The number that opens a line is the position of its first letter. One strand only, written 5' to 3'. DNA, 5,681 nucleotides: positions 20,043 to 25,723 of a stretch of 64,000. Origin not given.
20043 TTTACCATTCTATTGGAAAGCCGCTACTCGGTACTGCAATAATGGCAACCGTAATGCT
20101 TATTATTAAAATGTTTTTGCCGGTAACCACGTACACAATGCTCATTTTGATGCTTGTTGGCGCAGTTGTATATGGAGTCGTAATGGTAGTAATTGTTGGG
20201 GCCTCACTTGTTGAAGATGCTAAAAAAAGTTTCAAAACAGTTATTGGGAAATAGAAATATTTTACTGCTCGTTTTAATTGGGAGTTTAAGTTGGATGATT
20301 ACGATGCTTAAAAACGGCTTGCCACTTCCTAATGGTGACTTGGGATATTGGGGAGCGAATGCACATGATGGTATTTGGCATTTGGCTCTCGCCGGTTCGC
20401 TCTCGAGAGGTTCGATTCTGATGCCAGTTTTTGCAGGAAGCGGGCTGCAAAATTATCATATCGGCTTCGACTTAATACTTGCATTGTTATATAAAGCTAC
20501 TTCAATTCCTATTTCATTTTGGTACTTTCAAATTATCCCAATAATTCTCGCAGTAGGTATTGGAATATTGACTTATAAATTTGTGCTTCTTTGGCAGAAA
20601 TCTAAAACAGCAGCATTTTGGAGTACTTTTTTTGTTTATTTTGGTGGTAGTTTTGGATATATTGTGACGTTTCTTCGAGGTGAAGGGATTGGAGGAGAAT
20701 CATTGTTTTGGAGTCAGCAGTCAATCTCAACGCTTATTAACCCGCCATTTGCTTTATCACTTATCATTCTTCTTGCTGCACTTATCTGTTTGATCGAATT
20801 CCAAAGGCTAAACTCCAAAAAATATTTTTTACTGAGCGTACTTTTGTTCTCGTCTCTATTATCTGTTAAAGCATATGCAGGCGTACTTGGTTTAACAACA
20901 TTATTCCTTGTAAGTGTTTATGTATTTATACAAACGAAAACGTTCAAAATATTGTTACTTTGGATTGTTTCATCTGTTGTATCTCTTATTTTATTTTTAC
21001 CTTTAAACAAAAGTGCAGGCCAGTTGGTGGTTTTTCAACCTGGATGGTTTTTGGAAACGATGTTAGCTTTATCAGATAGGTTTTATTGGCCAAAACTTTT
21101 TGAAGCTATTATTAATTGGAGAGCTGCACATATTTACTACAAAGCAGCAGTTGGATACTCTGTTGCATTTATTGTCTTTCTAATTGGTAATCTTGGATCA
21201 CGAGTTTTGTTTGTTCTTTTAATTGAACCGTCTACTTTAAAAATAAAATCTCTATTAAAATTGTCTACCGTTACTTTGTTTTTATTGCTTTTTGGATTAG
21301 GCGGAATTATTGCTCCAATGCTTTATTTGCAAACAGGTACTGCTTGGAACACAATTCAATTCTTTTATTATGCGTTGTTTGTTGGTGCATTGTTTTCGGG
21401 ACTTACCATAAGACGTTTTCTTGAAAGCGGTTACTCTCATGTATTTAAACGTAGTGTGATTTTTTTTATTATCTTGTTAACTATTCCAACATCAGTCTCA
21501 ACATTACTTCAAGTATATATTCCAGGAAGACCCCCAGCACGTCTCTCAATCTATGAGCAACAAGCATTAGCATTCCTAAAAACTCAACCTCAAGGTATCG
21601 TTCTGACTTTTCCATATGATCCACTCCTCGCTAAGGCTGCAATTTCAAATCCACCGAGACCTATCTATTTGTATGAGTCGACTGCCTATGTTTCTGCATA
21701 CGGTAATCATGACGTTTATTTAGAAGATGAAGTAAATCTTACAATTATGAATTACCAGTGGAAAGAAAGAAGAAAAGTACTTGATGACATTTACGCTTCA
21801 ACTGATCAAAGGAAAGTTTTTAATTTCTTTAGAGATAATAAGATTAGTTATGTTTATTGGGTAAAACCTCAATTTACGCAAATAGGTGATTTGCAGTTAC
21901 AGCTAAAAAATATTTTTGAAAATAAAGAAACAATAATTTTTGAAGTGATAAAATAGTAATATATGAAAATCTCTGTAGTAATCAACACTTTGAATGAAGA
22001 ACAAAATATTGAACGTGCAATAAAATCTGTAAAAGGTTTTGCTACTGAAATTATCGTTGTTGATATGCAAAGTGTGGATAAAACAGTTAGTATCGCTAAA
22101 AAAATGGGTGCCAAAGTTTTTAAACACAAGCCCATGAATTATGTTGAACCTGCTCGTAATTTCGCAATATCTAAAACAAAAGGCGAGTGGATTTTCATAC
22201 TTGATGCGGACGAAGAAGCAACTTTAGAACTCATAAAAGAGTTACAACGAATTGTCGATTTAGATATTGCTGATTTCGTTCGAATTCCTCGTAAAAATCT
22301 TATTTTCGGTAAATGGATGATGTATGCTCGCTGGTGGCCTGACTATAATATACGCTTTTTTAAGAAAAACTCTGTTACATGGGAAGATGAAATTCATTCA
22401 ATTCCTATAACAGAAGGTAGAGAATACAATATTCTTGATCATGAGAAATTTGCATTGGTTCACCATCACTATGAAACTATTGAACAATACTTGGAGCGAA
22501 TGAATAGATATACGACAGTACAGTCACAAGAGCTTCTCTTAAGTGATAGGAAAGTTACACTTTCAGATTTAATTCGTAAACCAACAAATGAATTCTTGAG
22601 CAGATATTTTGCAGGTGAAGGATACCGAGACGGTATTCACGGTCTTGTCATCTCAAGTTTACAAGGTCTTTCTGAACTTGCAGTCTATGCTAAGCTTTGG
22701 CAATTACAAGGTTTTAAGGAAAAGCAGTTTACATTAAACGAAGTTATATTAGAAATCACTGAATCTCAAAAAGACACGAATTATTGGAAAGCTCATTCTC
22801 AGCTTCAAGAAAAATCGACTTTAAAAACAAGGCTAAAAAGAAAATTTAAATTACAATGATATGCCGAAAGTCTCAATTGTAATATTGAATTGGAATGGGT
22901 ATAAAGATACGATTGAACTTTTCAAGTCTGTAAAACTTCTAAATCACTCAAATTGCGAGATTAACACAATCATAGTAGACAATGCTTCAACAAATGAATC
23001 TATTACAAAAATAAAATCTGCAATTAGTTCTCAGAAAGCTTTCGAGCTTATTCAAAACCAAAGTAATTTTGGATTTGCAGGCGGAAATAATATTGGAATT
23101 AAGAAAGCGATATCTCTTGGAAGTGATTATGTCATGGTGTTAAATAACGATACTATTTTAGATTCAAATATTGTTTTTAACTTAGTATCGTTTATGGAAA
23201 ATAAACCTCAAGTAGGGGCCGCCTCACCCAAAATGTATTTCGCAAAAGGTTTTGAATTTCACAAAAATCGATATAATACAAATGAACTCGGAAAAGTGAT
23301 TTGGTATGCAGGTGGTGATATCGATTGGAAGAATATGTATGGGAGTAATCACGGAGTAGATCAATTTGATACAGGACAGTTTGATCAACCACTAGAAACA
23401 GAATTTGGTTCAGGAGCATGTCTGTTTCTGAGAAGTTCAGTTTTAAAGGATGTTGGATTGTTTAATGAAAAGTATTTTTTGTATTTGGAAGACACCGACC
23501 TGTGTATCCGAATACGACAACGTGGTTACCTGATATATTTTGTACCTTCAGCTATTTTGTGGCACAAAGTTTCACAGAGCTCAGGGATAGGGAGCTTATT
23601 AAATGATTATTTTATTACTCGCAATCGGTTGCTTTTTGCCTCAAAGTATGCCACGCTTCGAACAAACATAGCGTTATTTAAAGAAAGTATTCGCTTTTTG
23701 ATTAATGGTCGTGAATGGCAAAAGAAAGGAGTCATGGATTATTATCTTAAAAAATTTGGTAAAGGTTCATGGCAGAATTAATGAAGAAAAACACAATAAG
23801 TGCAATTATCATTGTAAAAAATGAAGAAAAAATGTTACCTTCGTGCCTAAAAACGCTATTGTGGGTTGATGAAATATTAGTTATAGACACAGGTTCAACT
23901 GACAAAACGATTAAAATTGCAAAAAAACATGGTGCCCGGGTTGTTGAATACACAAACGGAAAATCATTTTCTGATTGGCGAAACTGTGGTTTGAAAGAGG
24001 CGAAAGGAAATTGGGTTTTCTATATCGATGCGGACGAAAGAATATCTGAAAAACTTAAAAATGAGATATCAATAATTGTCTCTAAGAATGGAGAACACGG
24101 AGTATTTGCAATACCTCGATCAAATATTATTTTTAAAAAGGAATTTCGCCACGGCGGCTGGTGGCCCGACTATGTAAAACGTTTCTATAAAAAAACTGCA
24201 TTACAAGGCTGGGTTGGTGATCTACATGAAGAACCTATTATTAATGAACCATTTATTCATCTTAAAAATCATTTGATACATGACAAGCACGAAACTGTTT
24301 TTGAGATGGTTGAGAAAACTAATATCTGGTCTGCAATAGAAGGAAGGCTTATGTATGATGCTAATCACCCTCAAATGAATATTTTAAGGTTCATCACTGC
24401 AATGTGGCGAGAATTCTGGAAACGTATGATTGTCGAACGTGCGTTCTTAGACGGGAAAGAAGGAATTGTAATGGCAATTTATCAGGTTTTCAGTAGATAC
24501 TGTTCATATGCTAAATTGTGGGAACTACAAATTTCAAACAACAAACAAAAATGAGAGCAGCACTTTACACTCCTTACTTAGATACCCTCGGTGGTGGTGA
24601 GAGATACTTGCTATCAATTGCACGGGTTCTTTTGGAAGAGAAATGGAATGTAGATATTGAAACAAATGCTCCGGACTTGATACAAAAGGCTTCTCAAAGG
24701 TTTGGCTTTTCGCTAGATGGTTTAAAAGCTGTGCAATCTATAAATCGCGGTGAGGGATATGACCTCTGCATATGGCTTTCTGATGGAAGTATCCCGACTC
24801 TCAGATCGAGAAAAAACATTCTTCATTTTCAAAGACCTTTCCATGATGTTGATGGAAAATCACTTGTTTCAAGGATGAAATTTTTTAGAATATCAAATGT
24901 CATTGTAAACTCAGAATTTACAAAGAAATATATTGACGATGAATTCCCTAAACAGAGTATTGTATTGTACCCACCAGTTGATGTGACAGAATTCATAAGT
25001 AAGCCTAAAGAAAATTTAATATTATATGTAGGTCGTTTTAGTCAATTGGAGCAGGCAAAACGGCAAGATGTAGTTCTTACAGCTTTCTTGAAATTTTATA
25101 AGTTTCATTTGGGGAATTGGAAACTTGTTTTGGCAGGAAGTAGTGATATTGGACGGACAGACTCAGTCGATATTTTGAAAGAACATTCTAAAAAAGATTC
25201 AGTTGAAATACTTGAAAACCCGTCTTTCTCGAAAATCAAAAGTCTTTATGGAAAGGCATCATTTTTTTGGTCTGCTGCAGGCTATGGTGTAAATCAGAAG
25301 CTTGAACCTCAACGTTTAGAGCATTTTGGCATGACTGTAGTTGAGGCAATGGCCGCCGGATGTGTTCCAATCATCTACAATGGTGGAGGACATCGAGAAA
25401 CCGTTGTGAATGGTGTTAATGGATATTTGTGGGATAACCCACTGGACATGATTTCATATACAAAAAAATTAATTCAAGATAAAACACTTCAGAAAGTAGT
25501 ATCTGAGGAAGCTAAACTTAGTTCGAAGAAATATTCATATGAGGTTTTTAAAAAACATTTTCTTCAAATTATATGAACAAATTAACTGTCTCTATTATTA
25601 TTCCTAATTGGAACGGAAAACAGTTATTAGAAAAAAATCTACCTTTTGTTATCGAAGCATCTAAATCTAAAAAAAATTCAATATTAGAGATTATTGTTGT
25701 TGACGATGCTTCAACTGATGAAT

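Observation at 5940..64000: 58-kb single-strand glycosylation super-locus with about 20 GT-C-type membrane transferases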

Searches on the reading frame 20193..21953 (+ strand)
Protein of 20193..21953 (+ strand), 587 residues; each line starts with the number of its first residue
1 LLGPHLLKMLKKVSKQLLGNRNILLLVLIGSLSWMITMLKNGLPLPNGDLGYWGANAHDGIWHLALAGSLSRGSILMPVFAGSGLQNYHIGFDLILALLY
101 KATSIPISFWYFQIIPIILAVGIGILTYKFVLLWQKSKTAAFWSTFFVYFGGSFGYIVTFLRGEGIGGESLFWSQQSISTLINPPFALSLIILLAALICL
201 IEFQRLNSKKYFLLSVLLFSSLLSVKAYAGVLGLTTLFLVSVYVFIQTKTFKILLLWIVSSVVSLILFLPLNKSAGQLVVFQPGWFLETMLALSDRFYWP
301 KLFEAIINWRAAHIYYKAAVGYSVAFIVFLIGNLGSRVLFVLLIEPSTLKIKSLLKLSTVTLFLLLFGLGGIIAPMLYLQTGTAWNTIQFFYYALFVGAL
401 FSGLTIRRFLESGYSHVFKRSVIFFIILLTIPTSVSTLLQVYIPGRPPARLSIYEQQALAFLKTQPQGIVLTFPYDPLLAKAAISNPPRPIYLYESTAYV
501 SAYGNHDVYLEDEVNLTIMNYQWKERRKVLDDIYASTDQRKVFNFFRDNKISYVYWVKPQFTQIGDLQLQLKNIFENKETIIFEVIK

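Call 5: search_protein_families(library=pfam, proteins=[window:20193-21953:+], max_evalue=0.01)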
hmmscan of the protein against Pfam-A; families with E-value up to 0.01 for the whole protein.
window:20193-21953:+ (587 aa): 0 families

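Call 23: search_protein_families(library=ncbifam, proteins=[window:20193-21953:+], max_evalue=1)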
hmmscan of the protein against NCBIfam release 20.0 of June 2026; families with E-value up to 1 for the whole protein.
window:20193-21953:+ (587 aa): 0 families

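Call 24: search_protein_families(library=pfam, proteins=[window:20193-21953:+], max_evalue=10)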
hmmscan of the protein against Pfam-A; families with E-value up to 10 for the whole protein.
window:20193-21953:+ (587 aa): 0 families

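Call 26: search_solved_structures(query=window:20193-21953:+, max_evalue=10)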
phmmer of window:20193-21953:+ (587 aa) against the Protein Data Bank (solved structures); distinct sequences matched with E-value up to 10: 3.
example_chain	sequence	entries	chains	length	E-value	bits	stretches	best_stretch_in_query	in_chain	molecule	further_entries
3a4x_A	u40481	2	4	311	1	11.3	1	194-234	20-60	Chitinase | Putative chitinase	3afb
2dsk_A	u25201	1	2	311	1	11.3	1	194-234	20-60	chitinase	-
3a4w_A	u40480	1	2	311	1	11.3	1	194-234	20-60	Chitinase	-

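Call 53: find_related_loci(query=window:20193-21953:+, collection=metagenome_contigs, flank=10000)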
Query window:20193-21953:+ (587 aa) in metagenome_contigs; peptide patterns used: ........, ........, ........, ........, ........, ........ (x = any residue, [..] = any of these).
144 stretches matched a pattern; 7 encode a relative of the query (tblastn E <= 1e-3); 7 distinct loci.
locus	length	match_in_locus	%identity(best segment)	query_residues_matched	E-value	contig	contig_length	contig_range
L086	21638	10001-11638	44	7-583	8e-146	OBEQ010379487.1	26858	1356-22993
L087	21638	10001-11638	37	35-584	1e-94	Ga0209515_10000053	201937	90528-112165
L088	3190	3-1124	42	191-585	7e-90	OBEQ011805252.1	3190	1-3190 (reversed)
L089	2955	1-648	50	370-585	6e-63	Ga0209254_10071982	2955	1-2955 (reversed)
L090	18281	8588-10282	29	5-583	5e-46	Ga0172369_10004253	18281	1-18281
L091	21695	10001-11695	29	5-583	2e-45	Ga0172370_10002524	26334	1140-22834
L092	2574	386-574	38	335-401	1e-6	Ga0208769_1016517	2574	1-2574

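Call 61: search_solved_structures(query=A4, max_evalue=10)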
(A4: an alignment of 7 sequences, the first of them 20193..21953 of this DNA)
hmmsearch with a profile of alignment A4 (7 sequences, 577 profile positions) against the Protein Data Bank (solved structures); distinct sequences matched with E-value up to 10: 0.

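Call 63: search_protein_families(library=pfam, alignment_id=A4, max_evalue=1)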
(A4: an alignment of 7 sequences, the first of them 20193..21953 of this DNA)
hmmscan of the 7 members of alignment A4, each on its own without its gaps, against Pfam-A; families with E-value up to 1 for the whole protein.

A. member 1, window:20193-21953:+ (587 aa): 0 families

B. families by the number of members that match (of 7 scanned): 0 families

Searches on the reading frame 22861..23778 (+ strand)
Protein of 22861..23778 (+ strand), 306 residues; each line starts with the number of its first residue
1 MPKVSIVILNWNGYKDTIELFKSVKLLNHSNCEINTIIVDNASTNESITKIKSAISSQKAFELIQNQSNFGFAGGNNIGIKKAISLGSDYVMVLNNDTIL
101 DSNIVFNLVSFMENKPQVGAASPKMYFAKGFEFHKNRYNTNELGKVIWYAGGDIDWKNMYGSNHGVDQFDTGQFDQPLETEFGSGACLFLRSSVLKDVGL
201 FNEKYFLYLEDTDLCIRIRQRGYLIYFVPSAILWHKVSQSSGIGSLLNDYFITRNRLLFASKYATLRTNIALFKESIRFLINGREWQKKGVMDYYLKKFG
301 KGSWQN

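Call 5: search_protein_families(library=pfam, proteins=[window:22861-23778:+], max_evalue=0.01)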
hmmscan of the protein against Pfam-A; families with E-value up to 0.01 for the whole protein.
window:22861-23778:+ (306 aa): 4 families
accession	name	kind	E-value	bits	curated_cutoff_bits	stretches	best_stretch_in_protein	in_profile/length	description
PF00535.33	Glycos_transf_2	-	1.2e-13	51.7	23.3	1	5-196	1-165/168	Glycosyl transferase family 2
PF13641.12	Glyco_tranf_2_3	-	1.9e-10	41.6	27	1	41-237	38-213/230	Glycosyltransferase like family 2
PF13632.12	Glyco_trans_2_3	-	1.1e-09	38.9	27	1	90-240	1-128/198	Glycosyl transferase family group 2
PF10111.15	Glyco_tranf_2_2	-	0.0015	18.5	27.3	1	31-103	27-97/276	Glycosyltransferase like family 2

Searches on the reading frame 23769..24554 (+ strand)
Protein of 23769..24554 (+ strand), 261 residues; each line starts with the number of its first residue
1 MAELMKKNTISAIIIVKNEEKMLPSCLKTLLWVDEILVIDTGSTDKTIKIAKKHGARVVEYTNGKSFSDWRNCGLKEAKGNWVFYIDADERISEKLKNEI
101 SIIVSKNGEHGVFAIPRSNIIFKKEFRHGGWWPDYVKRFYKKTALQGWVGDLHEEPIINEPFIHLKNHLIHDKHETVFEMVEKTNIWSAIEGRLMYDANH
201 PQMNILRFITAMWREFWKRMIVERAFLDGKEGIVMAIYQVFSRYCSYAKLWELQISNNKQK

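Call 5: search_protein_families(library=pfam, proteins=[window:23769-24551:+], max_evalue=0.01)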
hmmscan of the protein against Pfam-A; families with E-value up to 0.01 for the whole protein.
window:23769-24551:+ (261 aa): 3 families
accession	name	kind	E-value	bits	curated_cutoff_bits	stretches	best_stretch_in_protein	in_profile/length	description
PF00535.33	Glycos_transf_2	-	2.4e-18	67.1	23.3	1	11-129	1-128/168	Glycosyl transferase family 2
PF13704.12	Glyco_tranf_2_4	-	1.4e-06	29.2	27.5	1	17-90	1-82/98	Glycosyl transferase family 2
PF10111.15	Glyco_tranf_2_2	-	4.2e-06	26.9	27.3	1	35-107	31-110/276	Glycosyltransferase like family 2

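Call 105: find_encoding_contigs(protein=window:23769-24554:+, flank=10000, max_places=2)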
Protein window:23769-24554:+ (261 aa): 1 contig read that carries it; 1 place shown.
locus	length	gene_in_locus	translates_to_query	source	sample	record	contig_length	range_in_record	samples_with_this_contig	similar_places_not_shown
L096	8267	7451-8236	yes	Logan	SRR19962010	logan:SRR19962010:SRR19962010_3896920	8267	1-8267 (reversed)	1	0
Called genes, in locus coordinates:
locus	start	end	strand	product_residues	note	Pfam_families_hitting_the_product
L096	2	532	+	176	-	?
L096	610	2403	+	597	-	PF00005:ABC_tran, PF02463:SMC_N (weak)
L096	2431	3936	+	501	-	PF01943:Polysacc_synt, PF13440:Polysacc_synt_3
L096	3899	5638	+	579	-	-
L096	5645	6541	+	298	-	PF00535:Glycos_transf_2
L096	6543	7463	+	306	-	PF00535:Glycos_transf_2, PF13641:Glyco_tranf_2_3, PF13632:Glyco_trans_2_3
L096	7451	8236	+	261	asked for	PF00535:Glycos_transf_2, PF10111:Glyco_tranf_2_2 (weak)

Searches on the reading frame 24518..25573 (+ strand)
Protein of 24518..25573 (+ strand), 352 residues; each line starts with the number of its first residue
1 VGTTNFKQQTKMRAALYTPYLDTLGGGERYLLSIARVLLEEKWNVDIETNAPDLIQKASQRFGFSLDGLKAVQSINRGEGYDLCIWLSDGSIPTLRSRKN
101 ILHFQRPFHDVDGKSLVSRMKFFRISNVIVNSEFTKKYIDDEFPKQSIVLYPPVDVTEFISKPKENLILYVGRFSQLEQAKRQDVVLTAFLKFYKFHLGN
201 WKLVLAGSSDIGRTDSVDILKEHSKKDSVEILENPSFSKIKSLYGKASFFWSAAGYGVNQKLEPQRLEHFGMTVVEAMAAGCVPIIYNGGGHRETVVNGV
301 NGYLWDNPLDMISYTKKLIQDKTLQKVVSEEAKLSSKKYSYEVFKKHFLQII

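Call 6: search_protein_families(library=pfam, proteins=[window:24518-25573:+], max_evalue=0.01)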
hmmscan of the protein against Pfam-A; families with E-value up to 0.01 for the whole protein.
window:24518-25573:+ (352 aa): 3 families
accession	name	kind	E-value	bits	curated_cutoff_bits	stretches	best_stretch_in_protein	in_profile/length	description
PF00534.26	Glycos_transf_1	-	1.4e-22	80.4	26.4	1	162-333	12-170/172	Glycosyl transferases group 1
PF13692.12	Glyco_trans_1_4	-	6e-14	52.9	27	1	166-321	2-142/142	Glycosyl transferases group 1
PF13439.12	Glyco_transf_4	-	0.002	18.6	28.5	0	25-157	2-169/170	Glycosyltransferase Family 4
